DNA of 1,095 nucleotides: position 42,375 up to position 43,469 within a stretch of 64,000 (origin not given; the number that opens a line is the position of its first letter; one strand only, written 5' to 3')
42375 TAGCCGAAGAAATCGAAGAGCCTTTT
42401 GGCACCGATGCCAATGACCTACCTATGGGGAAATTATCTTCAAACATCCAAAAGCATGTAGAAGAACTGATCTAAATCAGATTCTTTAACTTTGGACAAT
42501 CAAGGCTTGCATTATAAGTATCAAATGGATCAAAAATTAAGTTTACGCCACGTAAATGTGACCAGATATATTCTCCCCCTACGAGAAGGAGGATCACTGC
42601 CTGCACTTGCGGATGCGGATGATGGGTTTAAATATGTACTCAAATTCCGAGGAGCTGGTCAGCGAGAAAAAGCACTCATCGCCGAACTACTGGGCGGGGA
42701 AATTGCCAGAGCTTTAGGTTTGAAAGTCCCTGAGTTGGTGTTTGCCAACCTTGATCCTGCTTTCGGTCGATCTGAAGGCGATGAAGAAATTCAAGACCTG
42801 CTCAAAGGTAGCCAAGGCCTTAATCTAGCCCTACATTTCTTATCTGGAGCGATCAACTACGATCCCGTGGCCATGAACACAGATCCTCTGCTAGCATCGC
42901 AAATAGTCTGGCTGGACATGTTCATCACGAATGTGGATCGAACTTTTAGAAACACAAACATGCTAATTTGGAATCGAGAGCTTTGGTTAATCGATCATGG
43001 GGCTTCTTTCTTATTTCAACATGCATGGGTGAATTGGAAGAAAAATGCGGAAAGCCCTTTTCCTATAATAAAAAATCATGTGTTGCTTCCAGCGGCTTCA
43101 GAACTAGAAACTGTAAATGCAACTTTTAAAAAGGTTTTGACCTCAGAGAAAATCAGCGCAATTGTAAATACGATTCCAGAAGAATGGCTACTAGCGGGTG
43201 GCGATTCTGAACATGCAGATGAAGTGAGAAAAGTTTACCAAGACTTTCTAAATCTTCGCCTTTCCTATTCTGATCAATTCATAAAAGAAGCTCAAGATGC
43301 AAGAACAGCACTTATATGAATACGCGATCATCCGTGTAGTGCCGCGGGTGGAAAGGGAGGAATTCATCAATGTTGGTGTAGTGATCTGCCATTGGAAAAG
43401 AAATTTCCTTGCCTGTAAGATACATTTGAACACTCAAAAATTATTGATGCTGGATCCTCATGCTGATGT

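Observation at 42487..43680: Overlapping HipA/PI3-4-kinase-like kinase + DUF3037 gene pair with its own promoter motif: an uncharacterised two-gene module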

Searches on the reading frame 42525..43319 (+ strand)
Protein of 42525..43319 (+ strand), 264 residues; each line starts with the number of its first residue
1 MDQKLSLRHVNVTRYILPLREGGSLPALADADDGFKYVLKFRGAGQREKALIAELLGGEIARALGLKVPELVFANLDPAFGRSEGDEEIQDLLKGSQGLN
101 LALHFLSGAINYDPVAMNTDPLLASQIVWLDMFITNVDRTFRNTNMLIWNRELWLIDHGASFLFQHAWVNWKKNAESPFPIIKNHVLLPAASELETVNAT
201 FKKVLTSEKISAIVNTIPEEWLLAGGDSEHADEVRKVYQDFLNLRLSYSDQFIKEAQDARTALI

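Call 3: search_protein_families(library=pfam, proteins=[window:42525-43316:+], max_evalue=1)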
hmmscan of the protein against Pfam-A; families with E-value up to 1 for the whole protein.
window:42525-43316:+ (264 aa): 1 family
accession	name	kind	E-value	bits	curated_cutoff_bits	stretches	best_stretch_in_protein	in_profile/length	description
PF20613.4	HipA_2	-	4.1e-18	66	27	1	18-236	7-223/240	HipA-like kinase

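Call 4: search_protein_families(library=ncbifam, proteins=[window:42525-43316:+], max_evalue=1)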
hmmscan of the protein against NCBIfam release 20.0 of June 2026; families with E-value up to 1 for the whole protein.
window:42525-43316:+ (264 aa): 0 families

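Call 5: search_protein_families(library=padloc, proteins=[window:42525-43316:+], max_evalue=1)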
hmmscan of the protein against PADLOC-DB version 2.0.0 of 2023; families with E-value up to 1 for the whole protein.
window:42525-43316:+ (264 aa): 1 family
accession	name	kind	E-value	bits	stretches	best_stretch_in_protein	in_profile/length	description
PDLC04766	PDC-M66A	-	1.1e-25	88.4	1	2-226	5-244/270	-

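Call 20: find_related_loci(query=window:42525-43316:+, collection=genome_contigs, flank=6000)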
Query window:42525-43316:+ (264 aa) in genome_contigs; peptide patterns used: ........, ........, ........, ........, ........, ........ (x = any residue, [..] = any of these).
261 stretches matched a pattern; 158 encode a relative of the query (tblastn E <= 1e-3); the best 80 are kept; 80 distinct loci.
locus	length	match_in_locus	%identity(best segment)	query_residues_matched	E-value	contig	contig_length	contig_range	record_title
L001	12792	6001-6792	99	1-264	3e-176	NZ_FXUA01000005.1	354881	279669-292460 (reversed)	Algoriphagus winogradskyi strain DSM 15360 Ga0170437_105, whole genome shotgun sequence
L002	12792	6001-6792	92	1-264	1e-163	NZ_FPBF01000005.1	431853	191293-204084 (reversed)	Algoriphagus locisalis strain DSM 23445, whole genome shotgun sequence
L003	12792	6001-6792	91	1-264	9e-163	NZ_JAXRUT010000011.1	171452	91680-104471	Algoriphagus sp. D3-2-R+10 Scaffold11, whole genome shotgun sequence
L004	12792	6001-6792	91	1-264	1e-161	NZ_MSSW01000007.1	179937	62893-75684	Algoriphagus antarcticus strain DSM 15986 contig7, whole genome shotgun sequence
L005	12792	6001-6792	91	1-264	1e-161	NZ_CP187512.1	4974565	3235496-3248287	Algoriphagus yeomjeoni strain DEN5 chromosome, complete genome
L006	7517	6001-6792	91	1-264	3e-161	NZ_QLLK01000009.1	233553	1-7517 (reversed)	Algoriphagus yeomjeoni strain DSM 23446 LV83DRAFT_scaffold00009.9, whole genome shotgun sequence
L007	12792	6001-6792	91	1-264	4e-161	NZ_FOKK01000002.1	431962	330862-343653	Algoriphagus aquimarinus strain DSM 23399, whole genome shotgun sequence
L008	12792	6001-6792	90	1-264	1e-160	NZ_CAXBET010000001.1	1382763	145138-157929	MAG: uncultured Algoriphagus sp. isolate ERR2762100_binner12_Refined_1 ERZ3422088.1, whole genome shotgun sequence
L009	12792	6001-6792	89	1-264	5e-160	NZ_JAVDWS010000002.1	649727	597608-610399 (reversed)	Algoriphagus sp. 4150 Ga0454475_02, whole genome shotgun sequence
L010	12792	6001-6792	90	1-264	2e-159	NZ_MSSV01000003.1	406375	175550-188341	Algoriphagus ratkowskyi strain DSM 22686 contig3, whole genome shotgun sequence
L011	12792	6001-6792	89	1-264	2e-159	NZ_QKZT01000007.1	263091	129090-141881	Algoriphagus chordae strain DSM 19830 LV85DRAFT_scaffold00007.7, whole genome shotgun sequence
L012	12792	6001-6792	89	1-264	8e-159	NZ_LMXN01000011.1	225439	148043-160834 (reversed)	Algoriphagus resistens strain NH1 contig11, whole genome shotgun sequence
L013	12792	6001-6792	87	1-264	6e-155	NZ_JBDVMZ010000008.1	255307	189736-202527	MAG: Algoriphagus sp. isolate LC.109.F.C4_184_51 LC_109_F_C4_184_51_000000000008, whole genome shotgun sequence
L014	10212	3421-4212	84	1-264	2e-149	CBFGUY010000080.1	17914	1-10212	MAG TPA_asm: uncultured Algoriphagus sp. isolate SRR17295757_maxbin2_16 genome assembly, contig: ERZ23398518.3368, whole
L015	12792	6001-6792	82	1-264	7e-148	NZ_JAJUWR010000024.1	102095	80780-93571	Algoriphagus sp. AGSA1 024, whole genome shotgun sequence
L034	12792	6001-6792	78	1-264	4e-137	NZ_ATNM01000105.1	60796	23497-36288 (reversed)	Cyclobacterium qasimii M12-11B contig00041, whole genome shotgun sequence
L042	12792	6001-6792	72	1-264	5e-125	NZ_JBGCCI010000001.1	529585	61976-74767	Flavobacterium sp. 28YEA47A Ga0573052_01, whole genome shotgun sequence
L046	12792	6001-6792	69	1-264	3e-122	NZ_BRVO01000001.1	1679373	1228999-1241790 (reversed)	Neptunitalea sp. Y10 sequence01, whole genome shotgun sequence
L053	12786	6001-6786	67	3-264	6e-119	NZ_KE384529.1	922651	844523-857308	Dysgonomonas capnocytophagoides DSM 22835 K322DRAFT_scaffold00001.1, whole genome shotgun sequence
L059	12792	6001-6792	66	1-264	5e-117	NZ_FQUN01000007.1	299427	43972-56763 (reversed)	Leeuwenhoekiella marinoflava DSM 3653, whole genome shotgun sequence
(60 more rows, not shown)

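Call 21: search_solved_structures(query=window:42525-43316:+, max_evalue=10, show_alignments=2)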
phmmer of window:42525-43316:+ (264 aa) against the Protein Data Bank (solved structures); distinct sequences matched with E-value up to 10: 0.

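Call 26: find_homologous_proteins(query=window:42525-43316:+, max_evalue=0.001)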
Query window:42525-43316:+ (264 aa): 8000 proteins with E <= 0.001 among 8000 candidates; the best 120 are listed.
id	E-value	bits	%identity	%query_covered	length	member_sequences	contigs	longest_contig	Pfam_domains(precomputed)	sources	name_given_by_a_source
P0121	6.3e-172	588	100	100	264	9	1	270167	PF20613.5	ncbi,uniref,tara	ncbi:HipA family kinase [uncultured Algoriphagus sp.]|uniref:HipA family kinase n=1 Tax=uncultured A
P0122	7.5e-158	542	92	100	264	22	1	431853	PF20613.5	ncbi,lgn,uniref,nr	ncbi:hypothetical protein SAMN04489724_3444 [Algoriphagus locisalis]|uniref:HipA-like kinase domain-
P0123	4.0e-156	536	91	100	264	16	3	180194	PF20613.5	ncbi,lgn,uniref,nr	ncbi:HipA family kinase [Algoriphagus antarcticus]|uniref:HipA-like kinase domain-containing protein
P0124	1.6e-155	534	91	100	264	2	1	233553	PF20613.5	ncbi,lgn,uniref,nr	ncbi:HipA family kinase [Algoriphagus yeomjeoni]|uniref:HipA-like kinase domain-containing protein n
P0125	2.5e-154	530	91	100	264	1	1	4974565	PF20613.5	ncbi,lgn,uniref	ncbi:HipA family kinase [Algoriphagus yeomjeoni]|uniref:HipA family kinase n=1 Tax=Algoriphagus yeom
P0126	1.1e-153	528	89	100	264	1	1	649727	PF20613.5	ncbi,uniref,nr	ncbi:hypothetical protein J2X69_001242 [Algoriphagus sp. 4150]|uniref:HipA family kinase n=1 Tax=Alg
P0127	1.7e-153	527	89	100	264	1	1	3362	PF20613.5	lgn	-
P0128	3.1e-153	527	89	100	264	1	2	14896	PF20613.5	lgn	-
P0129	8.8e-153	525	89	100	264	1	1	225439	PF20613.5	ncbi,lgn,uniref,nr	ncbi:HipA family kinase [Algoriphagus resistens]|uniref:HipA family kinase n=1 Tax=Algoriphagus resi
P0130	1.6e-152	524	89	100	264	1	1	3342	PF20613.5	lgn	-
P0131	2.2e-151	520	89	100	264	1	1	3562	PF20613.5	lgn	-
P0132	4.2e-151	520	-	-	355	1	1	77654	PF20613.5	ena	-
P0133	4.9e-150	516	89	100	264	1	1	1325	PF20613.5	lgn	-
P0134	1.1e-143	495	87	97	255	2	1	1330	PF20613.5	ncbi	ncbi:MAG: HipA family kinase, partial [Algoriphagus sp.]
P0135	2.4e-143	494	83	100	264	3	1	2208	PF20613.5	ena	-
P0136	1.2e-141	489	82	100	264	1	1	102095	PF20613.5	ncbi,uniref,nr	ncbi:aminotransferase class I and II [Algoriphagus sp. AGSA1]|uniref:HipA family kinase n=1 Tax=Algo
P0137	2.5e-141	488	82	100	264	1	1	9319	PF20613.5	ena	-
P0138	2.7e-140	484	83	100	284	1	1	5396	PF20613.5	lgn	-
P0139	3.1e-140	484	81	100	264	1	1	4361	PF20613.5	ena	-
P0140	5.8e-140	483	81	100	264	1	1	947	PF20613.5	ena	-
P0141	1.0e-139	482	81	100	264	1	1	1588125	PF20613.5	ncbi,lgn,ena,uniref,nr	ncbi:hypothetical protein FHS59_001796 [Algoriphagus iocasae]|uniref:HipA-like kinase domain-contain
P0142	3.9e-139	480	80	100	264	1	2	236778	PF20613.5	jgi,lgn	jgi:hypothetical protein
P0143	4.3e-139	480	81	100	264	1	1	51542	PF20613.5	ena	-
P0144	5.9e-139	480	81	100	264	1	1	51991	PF20613.5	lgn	-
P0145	7.1e-139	480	80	100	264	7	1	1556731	PF20613.5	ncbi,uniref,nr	ncbi:aminotransferase class I and II [Algoriphagus lutimaris]|uniref:HipA family kinase n=1 Tax=Algo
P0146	1.9e-138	478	80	100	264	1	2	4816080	PF20613.5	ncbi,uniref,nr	ncbi:aminotransferase class I and II [Algoriphagus halophytocola]|uniref:Aminotransferase class I an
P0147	2.8e-138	478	80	100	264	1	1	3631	PF20613.5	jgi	-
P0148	5.1e-138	477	80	100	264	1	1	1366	PF20613.5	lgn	-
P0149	8.6e-138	476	80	100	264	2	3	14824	PF20613.5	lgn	-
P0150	1.3e-137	475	81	100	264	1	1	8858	PF20613.5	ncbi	-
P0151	5.8e-137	473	80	100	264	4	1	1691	PF20613.5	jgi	jgi:hypothetical protein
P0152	6.2e-137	473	82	98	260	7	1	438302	PF20613.5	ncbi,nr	ncbi:aminotransferase class I and II [Algoriphagus aestuarii]|nr:aminotransferase class I and II [Al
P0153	4.3e-136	470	79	100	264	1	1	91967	PF20613.5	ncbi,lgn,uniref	ncbi:HipA family kinase [Algoriphagus sp. SE2]|uniref:HipA family kinase n=1 Tax=Algoriphagus sp. SE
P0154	5.6e-136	470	78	100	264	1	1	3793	PF20613.5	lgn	-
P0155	1.8e-135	468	79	99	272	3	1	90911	PF20613.5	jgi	-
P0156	2.0e-134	465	79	100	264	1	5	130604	PF20613.5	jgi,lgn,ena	jgi:hypothetical protein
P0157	3.3e-134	464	80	98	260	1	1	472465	PF20613.5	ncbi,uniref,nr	ncbi:HipA family kinase [Echinicola salinicaeni]|uniref:HipA family kinase n=1 Tax=Echinicola salini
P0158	4.1e-134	464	80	98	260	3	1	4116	PF20613.5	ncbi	ncbi:hypothetical protein GCM10028791_43350 [Echinicola sediminis]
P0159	6.2e-134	463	79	100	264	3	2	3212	PF20613.5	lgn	-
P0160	6.6e-134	463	79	100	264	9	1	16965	PF20613.5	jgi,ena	-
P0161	6.9e-134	463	79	100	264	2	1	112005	PF20613.5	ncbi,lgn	-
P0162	8.6e-134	463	80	100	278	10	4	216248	PF20613.5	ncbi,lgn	-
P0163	1.6e-133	462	80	100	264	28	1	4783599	PF20613.5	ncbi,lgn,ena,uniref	ncbi:HipA family kinase [Roseivirga pacifica]|uniref:HipA family kinase n=1 Tax=Roseivirga pacifica 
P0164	4.9e-133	460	80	100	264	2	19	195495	PF20613.5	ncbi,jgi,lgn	ncbi:MAG: hypothetical protein ACI9UV_000160 [Algoriphagus sp.]|jgi:hypothetical protein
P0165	1.2e-132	459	78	98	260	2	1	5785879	PF20613.5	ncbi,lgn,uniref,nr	ncbi:HipA family kinase [Echinicola sp. 20G]|uniref:HipA family kinase n=1 Tax=Echinicola sp. 20G Ta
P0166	1.4e-132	459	78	100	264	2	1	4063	PF20613.5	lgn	-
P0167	1.7e-132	459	79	100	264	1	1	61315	PF20613.5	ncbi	-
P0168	2.8e-132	458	78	100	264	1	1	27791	PF20613.5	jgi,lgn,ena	-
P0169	4.4e-132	457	79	100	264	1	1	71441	PF20613.5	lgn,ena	-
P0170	5.2e-132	457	78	98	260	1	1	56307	PF20613.5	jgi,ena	-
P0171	8.8e-132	456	78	100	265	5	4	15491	PF20613.5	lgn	-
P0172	1.2e-131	456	78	100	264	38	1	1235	PF20613.5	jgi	jgi:hypothetical protein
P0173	1.7e-131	455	78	100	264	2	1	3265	PF20613.5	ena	-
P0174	4.4e-131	454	78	100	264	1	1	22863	PF20613.5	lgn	-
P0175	1.1e-130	453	78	100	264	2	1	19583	PF20613.5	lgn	-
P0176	1.3e-130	452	78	100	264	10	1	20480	PF20613.5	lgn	-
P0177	1.8e-129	449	78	100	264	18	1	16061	PF20613.5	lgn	-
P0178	2.9e-128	445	76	100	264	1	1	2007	PF20613.5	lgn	-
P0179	4.1e-127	441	77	98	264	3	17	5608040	PF20613.5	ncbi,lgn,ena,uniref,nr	ncbi:HipA family kinase [Echinicola vietnamensis]|uniref:HipA-like kinase domain-containing protein 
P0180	7.7e-127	440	74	100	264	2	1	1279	PF20613.5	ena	-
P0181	1.7e-126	439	75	100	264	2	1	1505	PF20613.5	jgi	-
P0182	4.2e-126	438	74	100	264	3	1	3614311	PF20613.5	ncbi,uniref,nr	ncbi:HipA family kinase [Litoribacter populi]|uniref:HipA family kinase n=1 Tax=Litoribacter populi 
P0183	1.1e-125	436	76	100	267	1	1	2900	PF20613.5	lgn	-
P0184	1.2e-125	436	74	99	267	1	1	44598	PF20613.5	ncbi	-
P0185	1.5e-125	436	73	100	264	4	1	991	PF20613.5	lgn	-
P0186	3.4e-124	431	75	98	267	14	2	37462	PF20613.5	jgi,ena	jgi:hypothetical protein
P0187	1.2e-123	430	72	100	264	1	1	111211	PF20613.5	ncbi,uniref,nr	ncbi:HipA family kinase [Anditalea andensis]|uniref:Aminotransferase class I and II n=1 Tax=Anditale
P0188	3.1e-123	428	72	100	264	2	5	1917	PF20613.5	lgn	-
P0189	4.8e-123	428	72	100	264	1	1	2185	PF20613.5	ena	-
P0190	5.8e-123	427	74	98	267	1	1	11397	PF20613.5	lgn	-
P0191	6.4e-123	427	73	100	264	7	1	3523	PF20613.5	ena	-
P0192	6.9e-123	427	73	100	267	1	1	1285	PF20613.5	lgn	-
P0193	7.5e-123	427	72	99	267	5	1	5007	PF20613.5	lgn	-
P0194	1.7e-122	426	72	100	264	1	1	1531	PF20613.5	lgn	-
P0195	2.6e-122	425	73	98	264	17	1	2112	PF20613.5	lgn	-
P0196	2.7e-122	425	75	98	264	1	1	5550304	PF20613.5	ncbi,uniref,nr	ncbi:aminotransferase class I and II [Echinicola soli]|uniref:Aminotransferase class I and II n=1 Ta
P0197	2.8e-122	425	71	100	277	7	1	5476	PF20613.5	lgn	-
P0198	7.1e-122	424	73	98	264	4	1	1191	PF20613.5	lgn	-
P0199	9.2e-122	423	74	98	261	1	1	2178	PF20613.5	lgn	-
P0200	1.1e-121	423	74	98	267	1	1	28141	PF20613.5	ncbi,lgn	-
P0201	2.3e-121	422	76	94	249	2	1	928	PF20613.5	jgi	jgi:hypothetical protein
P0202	3.9e-121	421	73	100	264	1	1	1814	PF20613.5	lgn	-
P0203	3.9e-121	421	74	98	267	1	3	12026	PF20613.5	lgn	-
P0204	3.9e-121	421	75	97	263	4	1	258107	PF20613.5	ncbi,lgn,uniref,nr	ncbi:aminotransferase class I and II [Belliella sp. R4-6]|uniref:Aminotransferase class I and II n=1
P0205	1.1e-120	420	72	100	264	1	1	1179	PF20613.5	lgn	-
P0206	2.4e-120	419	71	100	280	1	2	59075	PF20613.5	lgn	-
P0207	2.4e-120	419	71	100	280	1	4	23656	PF20613.5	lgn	-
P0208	2.4e-120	419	71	100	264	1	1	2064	PF20613.5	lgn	-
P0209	3.9e-120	418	72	100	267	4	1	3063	PF20613.5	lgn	-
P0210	4.9e-120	418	72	100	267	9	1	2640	PF20613.5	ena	-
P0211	5.4e-120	418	72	98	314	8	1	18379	PF20613.5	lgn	-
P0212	5.8e-120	418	72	98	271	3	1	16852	PF20613.5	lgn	-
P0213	8.3e-120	417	71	100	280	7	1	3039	PF20613.5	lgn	-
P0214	1.0e-119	417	73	98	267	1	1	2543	PF20613.5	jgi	-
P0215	1.4e-119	416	73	98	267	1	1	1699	PF20613.5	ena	-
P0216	2.2e-119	416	71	98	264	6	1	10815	PF20613.5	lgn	-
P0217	2.6e-119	415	73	98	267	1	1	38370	PF20613.5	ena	-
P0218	2.6e-119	415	73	98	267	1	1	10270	PF20613.5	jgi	-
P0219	3.5e-119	415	71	100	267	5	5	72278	PF20613.5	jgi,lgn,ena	-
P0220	7.1e-119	414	71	98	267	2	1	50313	PF20613.5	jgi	jgi:hypothetical protein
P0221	1.0e-118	413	71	98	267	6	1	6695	PF20613.5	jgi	jgi:hypothetical protein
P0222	1.1e-118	413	72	98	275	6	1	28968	PF20613.5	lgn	-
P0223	1.7e-118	413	71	98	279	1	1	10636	PF20613.5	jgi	jgi:hypothetical protein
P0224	1.7e-118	413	71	98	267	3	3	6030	PF20613.5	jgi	jgi:hypothetical protein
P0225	2.0e-118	412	71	99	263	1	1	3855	PF20613.5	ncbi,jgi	-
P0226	2.7e-118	412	71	98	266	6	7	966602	PF20613.5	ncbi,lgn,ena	-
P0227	3.4e-118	412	73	98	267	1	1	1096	PF20613.5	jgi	jgi:hypothetical protein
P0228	3.7e-118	412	73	99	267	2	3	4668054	PF20613.5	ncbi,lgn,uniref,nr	ncbi:HipA family kinase [Belliella kenyensis]|uniref:HipA family kinase n=1 Tax=Belliella kenyensis 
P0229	5.0e-118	411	72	98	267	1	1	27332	PF20613.5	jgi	jgi:hypothetical protein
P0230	5.4e-118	411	69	99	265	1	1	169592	PF20613.5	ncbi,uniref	ncbi:HipA family kinase [Zunongwangia sp.]|uniref:HipA family kinase n=1 Tax=Zunongwangia sp. TaxID=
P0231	5.6e-118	411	71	98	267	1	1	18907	PF20613.5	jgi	jgi:hypothetical protein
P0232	6.3e-118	411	70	100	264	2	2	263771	PF20613.5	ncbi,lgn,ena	-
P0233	1.0e-117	410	71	100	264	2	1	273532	PF20613.5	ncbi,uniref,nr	ncbi:HipA family kinase [Flavobacterium sp. '19STA2R22 D10 B1']|uniref:HipA family kinase n=1 Tax=Fl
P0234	1.1e-117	410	71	98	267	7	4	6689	PF20613.5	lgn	-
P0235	1.1e-117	410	73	98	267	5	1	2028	PF20613.5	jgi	-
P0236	1.4e-117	410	73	98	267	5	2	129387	PF20613.5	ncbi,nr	ncbi:HipA family kinase [Mongoliitalea lutea]|nr:HipA family kinase [Mongoliitalea lutea]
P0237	1.5e-117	410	72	100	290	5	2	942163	PF20613.5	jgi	-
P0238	1.8e-117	409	71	98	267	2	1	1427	PF20613.5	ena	-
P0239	2.1e-117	409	70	100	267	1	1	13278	PF20613.5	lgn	-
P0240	2.1e-117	409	72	98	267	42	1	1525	PF20613.5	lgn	-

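Call 31: search_dna_similar(query=window:42525-43316:+, collection=plasmids, mode=protein, max_evalue=0.001, max_rows=25)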
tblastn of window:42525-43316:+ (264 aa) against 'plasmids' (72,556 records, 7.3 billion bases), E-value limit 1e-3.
Records with a match: 18; places in all: 18; records where one place covers at least 80% of the query: 16.
Best place of each record, by identity: 60-80% 2; <60% 16.
By first word of the organism name: Pseudomonas 9; Streptomyces 3; Parabacteroides 1; Bacteroides 1; Chondrinema 1; Nonomuraea 1; Neisseria 1; Photobacterium 1.
By predicted mobility (MOB-suite, as given by PLSDB): non-mobilizable 8; mobilizable 5; conjugative 5.
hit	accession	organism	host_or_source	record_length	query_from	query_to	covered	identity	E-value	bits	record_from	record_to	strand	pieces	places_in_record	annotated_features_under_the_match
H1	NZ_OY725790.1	Parabacteroides distasonis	-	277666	5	264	98%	65.4%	2e-106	344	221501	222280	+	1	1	HipA family kinase | DUF3037 domain-containing protein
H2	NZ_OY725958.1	Bacteroides finegoldii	-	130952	5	264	98%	62.7%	2e-105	342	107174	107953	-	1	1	HipA family kinase | DUF3037 domain-containing protein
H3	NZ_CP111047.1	Chondrinema litorale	Seaweed,red alga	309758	4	264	99%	55.9%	2e-90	299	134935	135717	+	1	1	HipA family kinase | DUF3037 domain-containing protein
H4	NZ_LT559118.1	Nonomuraea gerenzanensis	-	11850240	5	245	91%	43.2%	3e-59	209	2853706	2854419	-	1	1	none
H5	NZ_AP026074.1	Streptomyces nigrescens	-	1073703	6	253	94%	40.6%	9e-55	196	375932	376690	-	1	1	none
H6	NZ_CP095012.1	Streptomyces sp. 2P-4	cell culture,mudflats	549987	7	247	91%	40.1%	2e-52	189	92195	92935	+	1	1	HipA family kinase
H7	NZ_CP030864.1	Streptomyces globosus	cell culture,environment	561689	7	247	91%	40.1%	2e-52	189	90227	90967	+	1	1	HipA family kinase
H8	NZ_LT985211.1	Pseudomonas syringae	-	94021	9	247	91%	24.6%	7e-5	51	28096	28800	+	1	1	HipA family kinase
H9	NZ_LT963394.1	Pseudomonas syringae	-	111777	9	247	91%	24.6%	7e-5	51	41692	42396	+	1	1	HipA family kinase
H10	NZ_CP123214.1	Pseudomonas amygdali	Aesculus hippocastanum,cell culture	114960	9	247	91%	24.6%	7e-5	51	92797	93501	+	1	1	HipA family kinase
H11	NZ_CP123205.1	Pseudomonas amygdali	Aesculus hippocastanum,cell culture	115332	9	247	91%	24.6%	7e-5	51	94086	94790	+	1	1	HipA family kinase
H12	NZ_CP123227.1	Pseudomonas amygdali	Aesculus hippocastanum,cell culture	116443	9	247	91%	24.6%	7e-5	51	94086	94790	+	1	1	HipA family kinase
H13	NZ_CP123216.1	Pseudomonas amygdali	Aesculus hippocastanum,cell culture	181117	9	247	91%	24.6%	7e-5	51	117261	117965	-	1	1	HipA family kinase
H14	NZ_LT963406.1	Pseudomonas syringae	-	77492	21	247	86%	25.7%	5e-5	52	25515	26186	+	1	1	HipA family kinase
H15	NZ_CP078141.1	Pseudomonas savastanoi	Olea europaea,knots on olive ...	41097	21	247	86%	25.7%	6e-5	52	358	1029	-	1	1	HipA family kinase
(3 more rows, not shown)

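Call 32: search_dna_similar(query=window:42525-43316:+, collection=phages, mode=protein, max_evalue=0.001, max_rows=25)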
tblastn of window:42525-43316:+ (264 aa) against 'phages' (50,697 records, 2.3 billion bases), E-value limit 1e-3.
Records with a match: 5; places in all: 5; records where one place covers at least 80% of the query: 3.
Best place of each record, by identity: <60% 5.
By first word of the organism name: Campylobacter 2; Escherichia 1; Sulfurimonas 1; Klebsiella 1.
By host as written in the record: Escherichia coli C 1; Campylobacter jejuni NCTC 12660 1; Campylobacter coli 1; Sulfurimonas indica 1; Klebsiella pneumoniae 1.
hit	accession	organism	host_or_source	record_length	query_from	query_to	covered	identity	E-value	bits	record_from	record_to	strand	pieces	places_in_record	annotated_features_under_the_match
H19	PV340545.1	Escherichia phage PhiR5_1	Escherichia coli C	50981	11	223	81%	29.1%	3e-8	60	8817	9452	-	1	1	HipA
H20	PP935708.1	Campylobacter phage vB_CJ12660_3PH123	Campylobacter jejuni NCTC 12660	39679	10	222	81%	26.7%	1e-9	64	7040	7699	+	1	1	hypothetical protein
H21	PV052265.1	Campylobacter phage CC12667_12684_ph15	Campylobacter coli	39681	10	222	81%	26.7%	1e-9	64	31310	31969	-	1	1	hypothetical protein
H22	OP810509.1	Sulfurimonas phage SNW-1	Sulfurimonas indica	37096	22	221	76%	25.7%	1e-6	55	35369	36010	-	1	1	aminotransferase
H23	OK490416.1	Klebsiella phage Kp4864-1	Klebsiella pneumoniae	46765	11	162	58%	28.7%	3e-6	54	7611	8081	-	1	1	record has no annotation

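Call 33: get_annotated_region(hit=H19, flank=3500)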
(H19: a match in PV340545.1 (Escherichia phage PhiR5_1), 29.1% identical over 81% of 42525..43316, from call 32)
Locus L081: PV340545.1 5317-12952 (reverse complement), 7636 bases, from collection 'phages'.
description: Escherichia phage PhiR5_1, complete genome.
organism: Escherichia phage PhiR5_1 (NCBI taxid 3416467)
taxonomy: Viruses
host: Escherichia coli C; source: -; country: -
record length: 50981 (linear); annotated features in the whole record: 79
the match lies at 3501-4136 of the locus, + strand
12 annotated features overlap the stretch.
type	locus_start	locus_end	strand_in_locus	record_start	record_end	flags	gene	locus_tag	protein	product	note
CDS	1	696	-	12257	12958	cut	-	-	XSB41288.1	DNA replication protein P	-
CDS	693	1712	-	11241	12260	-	-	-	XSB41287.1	DNA replication protein O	-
CDS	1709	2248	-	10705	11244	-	-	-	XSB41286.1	cII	activator protein cII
CDS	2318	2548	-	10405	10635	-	-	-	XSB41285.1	Cro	transcriptional regulator cro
CDS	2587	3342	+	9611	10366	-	-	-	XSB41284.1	cI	repressor protein cI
CDS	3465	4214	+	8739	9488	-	-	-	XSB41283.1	HipA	HipA toxin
CDS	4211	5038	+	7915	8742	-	-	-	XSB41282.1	HipD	HipD antitoxin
CDS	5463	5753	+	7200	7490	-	-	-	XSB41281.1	Kil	prophage Kil protein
CDS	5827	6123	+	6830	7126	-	-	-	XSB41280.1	Gam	host-nuclease inhibitor protein Gam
CDS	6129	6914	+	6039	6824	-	-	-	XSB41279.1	Bet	recombination protein Bet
CDS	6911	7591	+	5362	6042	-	-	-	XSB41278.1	exonuclease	-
CDS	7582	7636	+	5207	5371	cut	-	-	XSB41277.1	hypothetical protein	hypothetical protein orf60a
